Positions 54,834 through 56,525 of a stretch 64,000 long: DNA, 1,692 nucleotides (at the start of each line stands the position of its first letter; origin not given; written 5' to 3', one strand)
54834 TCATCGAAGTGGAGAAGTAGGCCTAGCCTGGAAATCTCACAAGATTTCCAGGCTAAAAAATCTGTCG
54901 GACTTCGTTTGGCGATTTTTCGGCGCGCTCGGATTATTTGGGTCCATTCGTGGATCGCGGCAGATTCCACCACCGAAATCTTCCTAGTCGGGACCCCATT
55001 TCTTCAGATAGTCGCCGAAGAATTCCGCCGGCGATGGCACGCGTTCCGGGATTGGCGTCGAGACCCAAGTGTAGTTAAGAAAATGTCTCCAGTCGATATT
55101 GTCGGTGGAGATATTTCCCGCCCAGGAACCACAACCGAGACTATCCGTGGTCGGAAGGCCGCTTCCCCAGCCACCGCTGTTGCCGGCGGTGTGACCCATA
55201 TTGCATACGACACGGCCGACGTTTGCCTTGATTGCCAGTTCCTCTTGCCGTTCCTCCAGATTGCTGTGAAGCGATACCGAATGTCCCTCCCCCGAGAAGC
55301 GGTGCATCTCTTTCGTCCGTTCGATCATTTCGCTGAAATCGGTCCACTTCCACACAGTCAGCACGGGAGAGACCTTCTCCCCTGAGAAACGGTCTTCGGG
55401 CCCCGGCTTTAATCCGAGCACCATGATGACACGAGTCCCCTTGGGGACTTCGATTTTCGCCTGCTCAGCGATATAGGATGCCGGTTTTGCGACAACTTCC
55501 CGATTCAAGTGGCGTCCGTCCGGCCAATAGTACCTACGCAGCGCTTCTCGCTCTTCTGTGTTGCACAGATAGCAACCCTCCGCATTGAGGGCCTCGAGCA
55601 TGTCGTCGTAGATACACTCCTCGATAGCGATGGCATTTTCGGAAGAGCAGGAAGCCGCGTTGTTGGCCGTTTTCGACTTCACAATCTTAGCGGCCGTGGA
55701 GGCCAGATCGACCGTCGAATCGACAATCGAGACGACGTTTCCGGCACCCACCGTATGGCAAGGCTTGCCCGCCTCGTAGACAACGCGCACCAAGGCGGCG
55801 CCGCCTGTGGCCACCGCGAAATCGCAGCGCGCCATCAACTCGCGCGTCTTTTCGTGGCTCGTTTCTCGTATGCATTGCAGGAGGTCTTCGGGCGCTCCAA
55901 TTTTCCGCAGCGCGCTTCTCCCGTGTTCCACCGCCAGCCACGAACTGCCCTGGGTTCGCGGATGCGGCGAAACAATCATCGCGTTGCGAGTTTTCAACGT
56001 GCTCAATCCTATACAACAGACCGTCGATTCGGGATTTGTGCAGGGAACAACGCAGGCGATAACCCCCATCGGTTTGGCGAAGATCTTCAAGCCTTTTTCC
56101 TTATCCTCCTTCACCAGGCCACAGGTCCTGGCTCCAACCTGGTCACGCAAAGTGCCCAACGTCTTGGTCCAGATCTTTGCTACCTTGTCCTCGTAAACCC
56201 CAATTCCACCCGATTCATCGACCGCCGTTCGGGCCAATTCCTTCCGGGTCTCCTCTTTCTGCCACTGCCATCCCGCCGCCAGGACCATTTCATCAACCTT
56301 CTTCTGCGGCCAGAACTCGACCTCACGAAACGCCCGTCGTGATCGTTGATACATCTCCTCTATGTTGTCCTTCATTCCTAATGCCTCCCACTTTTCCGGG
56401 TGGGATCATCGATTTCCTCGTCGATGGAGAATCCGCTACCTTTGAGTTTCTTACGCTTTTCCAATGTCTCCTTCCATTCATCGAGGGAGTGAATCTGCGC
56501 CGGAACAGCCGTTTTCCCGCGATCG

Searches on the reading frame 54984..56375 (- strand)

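Call 72: search_protein_families(library=pfam, proteins=[window:54984-56375:-], max_evalue=0.00001)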
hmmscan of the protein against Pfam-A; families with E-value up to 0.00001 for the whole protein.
window:54984-56375:- (463 aa): 1 family
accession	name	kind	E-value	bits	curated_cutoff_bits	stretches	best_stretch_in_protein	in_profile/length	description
PF00171.27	Aldedh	-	9.2e-20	71.1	23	1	3-265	29-291/461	Aldehyde dehydrogenase family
